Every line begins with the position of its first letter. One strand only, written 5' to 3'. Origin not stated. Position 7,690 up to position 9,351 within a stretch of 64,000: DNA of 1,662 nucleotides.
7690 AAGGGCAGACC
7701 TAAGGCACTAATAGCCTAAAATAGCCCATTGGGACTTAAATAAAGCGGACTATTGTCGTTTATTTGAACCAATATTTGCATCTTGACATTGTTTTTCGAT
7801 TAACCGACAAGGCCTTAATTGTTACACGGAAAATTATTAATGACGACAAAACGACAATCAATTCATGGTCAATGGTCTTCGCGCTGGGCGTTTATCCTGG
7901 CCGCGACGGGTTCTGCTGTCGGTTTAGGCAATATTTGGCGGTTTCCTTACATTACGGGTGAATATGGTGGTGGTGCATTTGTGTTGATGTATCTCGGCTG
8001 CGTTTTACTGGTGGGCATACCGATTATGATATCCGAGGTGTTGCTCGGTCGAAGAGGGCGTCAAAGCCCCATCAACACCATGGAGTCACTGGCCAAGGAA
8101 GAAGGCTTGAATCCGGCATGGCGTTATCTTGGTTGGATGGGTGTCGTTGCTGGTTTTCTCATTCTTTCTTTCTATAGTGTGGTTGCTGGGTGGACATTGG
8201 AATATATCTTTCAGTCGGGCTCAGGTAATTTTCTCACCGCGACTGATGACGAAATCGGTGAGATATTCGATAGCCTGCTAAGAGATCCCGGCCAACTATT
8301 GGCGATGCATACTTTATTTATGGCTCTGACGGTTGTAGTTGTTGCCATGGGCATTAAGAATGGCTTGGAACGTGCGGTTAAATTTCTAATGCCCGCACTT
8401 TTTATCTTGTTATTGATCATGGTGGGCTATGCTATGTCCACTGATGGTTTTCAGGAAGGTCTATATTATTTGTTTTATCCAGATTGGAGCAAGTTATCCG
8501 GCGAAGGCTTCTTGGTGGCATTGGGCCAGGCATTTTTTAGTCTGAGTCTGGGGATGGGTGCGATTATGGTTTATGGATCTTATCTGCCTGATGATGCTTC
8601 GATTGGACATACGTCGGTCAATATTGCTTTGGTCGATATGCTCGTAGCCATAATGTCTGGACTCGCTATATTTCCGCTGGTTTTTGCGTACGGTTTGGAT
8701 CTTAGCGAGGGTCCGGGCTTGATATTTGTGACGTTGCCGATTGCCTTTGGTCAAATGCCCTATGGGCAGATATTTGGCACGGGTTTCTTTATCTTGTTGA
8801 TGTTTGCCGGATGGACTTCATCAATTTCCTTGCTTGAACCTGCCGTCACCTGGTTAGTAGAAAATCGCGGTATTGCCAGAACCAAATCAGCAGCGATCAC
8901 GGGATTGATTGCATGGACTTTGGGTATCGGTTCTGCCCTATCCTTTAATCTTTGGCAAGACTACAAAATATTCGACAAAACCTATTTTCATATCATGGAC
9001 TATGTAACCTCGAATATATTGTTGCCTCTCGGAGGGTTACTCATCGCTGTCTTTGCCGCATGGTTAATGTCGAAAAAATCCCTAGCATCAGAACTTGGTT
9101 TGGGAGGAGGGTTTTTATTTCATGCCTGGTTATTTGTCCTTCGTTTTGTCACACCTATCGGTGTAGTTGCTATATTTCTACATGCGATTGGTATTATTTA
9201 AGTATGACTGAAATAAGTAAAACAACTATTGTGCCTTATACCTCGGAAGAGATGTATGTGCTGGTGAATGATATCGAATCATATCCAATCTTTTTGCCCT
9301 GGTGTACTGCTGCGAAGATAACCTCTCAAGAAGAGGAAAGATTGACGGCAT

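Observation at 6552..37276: Two near-identical copies of a 1.27-kb IS5-like relic with terminal inverted repeats and a dead transposase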

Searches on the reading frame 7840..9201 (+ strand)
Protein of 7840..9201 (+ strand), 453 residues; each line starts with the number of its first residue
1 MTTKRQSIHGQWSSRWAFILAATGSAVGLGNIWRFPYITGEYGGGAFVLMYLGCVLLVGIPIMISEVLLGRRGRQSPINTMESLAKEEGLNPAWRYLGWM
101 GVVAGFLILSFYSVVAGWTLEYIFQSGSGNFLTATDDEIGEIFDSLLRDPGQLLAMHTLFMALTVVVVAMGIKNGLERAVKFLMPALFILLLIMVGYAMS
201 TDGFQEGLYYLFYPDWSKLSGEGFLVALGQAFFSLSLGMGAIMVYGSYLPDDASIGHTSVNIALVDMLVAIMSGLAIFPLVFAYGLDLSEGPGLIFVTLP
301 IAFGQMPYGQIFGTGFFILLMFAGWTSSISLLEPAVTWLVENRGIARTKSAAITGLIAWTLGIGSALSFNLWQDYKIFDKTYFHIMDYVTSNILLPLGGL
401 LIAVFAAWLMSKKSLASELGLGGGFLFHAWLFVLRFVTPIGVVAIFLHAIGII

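Call 13: find_encoding_contigs(protein=window:7840-9201:+, flank=10000, max_places=4)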
Protein window:7840-9201:+ (453 aa): no gene with exactly this product is on record in the collection.

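Call 18: search_protein_families(library=ncbifam, proteins=[window:7840-9201:+], max_evalue=0.00001)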
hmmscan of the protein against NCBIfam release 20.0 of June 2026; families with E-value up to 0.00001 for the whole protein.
window:7840-9201:+ (453 aa): 1 family
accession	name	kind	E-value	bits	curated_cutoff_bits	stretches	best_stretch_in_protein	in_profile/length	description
NF037979.1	Na_transp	subfamily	5.3e-41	140.9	50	1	12-373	3-346/419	sodium-dependent transporter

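Call 41: find_homologous_proteins(query=window:7840-9201:+, max_evalue=1e-80)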
Query window:7840-9201:+ (453 aa): 7987 proteins with E <= 1e-80 among 8000 candidates; the best 120 are listed.
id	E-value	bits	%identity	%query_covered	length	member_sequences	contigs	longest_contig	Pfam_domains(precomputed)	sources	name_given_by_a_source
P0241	1.0e-292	989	100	100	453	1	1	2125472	PF00209.25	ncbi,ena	-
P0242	3.7e-267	905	90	100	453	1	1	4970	PF00209.25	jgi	-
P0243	4.5e-267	905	89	100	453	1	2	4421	PF00209.25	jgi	-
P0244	1.6e-266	903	89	100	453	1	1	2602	PF00209.25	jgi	jgi:NSS family neurotransmitter:Na+ symporter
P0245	4.6e-266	901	89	100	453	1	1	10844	PF00209.25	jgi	-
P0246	8.3e-266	900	90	100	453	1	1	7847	PF00209.25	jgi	-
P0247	1.2e-265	900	89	100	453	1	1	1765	PF00209.25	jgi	jgi:NSS family neurotransmitter:Na+ symporter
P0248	1.8e-265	899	89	100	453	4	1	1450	PF00209.25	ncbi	-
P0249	1.8e-265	899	89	100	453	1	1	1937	PF00209.25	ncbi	-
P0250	2.1e-265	899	89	100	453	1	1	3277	PF00209.25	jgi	-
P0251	2.8e-265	899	89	100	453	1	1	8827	PF00209.25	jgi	-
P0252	2.9e-265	899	89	100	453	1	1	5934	PF00209.25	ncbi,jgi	-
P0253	4.3e-265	898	90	100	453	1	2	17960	PF00209.25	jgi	-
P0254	4.4e-265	898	89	100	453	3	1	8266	PF00209.25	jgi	-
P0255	4.5e-265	898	89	100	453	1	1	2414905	PF00209.25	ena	-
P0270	4.4e-263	891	89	100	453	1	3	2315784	PF00209.25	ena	-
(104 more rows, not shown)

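Call 42: find_encoding_contigs(protein=P0270, flank=10000, max_places=2)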
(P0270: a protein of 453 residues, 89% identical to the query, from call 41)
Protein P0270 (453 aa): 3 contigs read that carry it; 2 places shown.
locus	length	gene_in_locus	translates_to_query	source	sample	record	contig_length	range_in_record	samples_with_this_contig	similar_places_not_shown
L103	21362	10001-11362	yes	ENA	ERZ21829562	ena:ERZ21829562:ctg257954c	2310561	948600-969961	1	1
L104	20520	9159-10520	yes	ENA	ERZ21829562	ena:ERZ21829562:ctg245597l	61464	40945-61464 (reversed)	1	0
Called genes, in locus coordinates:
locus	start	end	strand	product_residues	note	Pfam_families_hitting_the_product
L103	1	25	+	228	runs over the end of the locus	PF27155:Y4rL_C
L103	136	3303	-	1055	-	PF02384:N6_Mtase, PF20473:MmeI_Mtase (faint), PF07669:Eco57I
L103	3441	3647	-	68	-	-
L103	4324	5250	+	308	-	-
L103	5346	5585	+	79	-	-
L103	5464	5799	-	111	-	PF01527:HTH_Tnp_1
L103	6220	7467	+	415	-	PF00872:Transposase_mut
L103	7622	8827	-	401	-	PF13356:Arm-DNA-bind_3, PF22022:Phage_int_M, PF00589:Phage_integrase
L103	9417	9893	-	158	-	PF01668:SmpB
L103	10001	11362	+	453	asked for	PF00209:SNF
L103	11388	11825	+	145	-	PF10604:Polyketide_cyc2 (weak), PF03364:Polyketide_cyc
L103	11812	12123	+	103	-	PF03658:Ub-RnfH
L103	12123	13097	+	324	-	PF01032:FecCD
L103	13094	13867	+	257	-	PF00005:ABC_tran, PF13304:AAA_21 (weak)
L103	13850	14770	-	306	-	PF01497:Peripla_BP_2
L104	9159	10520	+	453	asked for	PF00209:SNF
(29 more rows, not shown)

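Call 43: find_encoding_contigs(protein=P0255, flank=10000, max_places=2)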
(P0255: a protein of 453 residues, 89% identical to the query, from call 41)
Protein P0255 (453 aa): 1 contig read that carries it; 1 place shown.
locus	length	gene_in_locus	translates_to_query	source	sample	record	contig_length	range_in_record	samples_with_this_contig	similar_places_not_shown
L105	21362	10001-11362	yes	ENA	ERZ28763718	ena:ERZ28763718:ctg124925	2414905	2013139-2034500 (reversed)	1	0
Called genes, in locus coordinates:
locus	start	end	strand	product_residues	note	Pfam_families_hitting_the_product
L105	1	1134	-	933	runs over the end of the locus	PF02086:MethyltransfD12, PF03602:Cons_hypoth95 (faint), PF01555:N6_N4_Mtase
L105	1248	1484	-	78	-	-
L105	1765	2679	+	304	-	PF14338:Mrr_N, PF04471:Mrr_cat, PF22722:NA-iREase1 (weak)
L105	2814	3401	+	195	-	-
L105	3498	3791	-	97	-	PF28034:VF_A0006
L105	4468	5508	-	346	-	PF13481:AAA_25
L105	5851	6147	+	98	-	PF01527:HTH_Tnp_1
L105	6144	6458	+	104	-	PF13276:HTH_21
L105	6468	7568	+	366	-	PF00589:Phage_integrase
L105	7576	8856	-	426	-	PF13356:Arm-DNA-bind_3, PF22022:Phage_int_M, PF00589:Phage_integrase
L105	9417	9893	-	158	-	PF01668:SmpB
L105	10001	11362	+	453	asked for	PF00209:SNF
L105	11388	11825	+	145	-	PF10604:Polyketide_cyc2 (weak), PF03364:Polyketide_cyc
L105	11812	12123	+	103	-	PF03658:Ub-RnfH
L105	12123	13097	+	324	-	PF01032:FecCD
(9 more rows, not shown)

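Call 58: list_cluster_members(proteins=[P0241, P0255, P0270, P0001])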
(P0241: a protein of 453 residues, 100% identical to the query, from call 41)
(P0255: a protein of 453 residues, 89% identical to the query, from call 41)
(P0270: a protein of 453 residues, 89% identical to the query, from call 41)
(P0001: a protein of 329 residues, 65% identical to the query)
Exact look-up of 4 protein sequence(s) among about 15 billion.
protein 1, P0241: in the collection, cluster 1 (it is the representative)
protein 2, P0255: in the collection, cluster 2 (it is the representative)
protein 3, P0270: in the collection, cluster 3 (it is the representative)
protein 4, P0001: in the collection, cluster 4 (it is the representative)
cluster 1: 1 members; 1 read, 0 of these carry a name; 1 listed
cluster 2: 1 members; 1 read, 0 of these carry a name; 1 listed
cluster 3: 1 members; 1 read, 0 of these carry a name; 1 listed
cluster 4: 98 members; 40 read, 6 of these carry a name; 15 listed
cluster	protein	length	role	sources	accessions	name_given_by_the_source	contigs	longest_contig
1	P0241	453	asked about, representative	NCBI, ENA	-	-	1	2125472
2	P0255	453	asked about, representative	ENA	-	-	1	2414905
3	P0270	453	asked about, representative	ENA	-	-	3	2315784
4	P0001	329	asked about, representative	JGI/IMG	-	IS5 family transposase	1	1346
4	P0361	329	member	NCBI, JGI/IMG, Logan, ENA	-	IS5 family transposase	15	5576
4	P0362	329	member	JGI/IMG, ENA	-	IS5 family transposase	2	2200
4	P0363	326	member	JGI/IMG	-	IS5 family transposase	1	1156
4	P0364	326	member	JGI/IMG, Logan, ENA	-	IS5 family transposase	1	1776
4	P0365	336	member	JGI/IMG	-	Transposase and inactivated derivatives, IS5 fami ly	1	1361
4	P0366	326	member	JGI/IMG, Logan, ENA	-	-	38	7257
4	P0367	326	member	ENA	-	-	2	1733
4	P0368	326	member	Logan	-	-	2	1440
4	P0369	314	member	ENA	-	-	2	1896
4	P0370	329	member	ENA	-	-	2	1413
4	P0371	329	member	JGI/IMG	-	-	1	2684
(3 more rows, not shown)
